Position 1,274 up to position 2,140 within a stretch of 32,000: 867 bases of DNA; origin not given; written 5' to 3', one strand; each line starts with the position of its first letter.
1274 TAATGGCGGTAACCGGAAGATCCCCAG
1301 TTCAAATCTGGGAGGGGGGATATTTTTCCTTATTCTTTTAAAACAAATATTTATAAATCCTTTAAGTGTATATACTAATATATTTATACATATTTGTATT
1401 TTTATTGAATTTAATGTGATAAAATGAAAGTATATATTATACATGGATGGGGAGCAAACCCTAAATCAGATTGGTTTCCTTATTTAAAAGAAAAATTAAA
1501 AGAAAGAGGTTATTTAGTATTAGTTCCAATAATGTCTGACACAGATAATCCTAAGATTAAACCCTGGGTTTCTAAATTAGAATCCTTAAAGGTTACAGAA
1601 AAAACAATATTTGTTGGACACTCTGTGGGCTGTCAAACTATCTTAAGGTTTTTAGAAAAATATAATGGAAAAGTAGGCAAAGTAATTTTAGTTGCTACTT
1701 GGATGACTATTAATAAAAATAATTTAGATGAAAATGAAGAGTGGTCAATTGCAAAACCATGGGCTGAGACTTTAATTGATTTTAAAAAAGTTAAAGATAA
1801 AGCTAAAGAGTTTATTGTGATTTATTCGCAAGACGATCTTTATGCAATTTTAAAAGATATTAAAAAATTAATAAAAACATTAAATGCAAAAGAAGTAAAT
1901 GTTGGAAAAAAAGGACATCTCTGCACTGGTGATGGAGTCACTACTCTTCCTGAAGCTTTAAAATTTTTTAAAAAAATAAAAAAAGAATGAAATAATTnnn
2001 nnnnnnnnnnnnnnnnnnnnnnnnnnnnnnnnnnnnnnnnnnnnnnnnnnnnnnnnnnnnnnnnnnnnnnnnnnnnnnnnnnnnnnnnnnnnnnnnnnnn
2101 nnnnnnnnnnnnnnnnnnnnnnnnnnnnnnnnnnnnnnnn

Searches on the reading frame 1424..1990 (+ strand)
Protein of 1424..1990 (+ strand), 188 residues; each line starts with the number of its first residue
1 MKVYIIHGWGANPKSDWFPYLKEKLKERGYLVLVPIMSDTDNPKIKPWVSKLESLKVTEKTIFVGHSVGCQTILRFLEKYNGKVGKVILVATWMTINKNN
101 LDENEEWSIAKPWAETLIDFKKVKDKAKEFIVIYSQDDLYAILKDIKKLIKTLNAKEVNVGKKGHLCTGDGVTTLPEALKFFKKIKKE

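Call 81: find_encoding_contigs(protein=window:1424-1990:+, flank=10000, max_places=1)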
Protein window:1424-1990:+ (188 aa): 4 contigs read that carry it; 1 place shown.
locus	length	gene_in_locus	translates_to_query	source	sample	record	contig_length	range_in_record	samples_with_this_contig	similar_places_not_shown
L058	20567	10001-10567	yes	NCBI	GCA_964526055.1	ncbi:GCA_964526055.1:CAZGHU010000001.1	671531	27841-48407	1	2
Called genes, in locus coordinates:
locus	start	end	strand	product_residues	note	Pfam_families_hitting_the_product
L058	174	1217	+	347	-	PF00752:XPG_N, PF00867:XPG_I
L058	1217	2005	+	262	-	-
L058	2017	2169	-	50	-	-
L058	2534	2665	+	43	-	-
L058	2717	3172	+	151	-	PF11969:DcpS_C, PF01230:HIT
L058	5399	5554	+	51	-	-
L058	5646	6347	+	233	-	PF13197:DUF4013 (weak)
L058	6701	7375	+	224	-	-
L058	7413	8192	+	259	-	-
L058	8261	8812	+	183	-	PF00265:TK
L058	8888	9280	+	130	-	-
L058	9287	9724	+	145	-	-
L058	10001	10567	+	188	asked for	PF06821:Ser_hydrolase, PF12146:Hydrolase_4 (faint), PF00561:Abhydrolase_1 (weak)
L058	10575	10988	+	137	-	PF01894:YjbQ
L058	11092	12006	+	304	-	PF00135:COesterase, PF20434:BD-FAE, PF07859:Abhydrolase_3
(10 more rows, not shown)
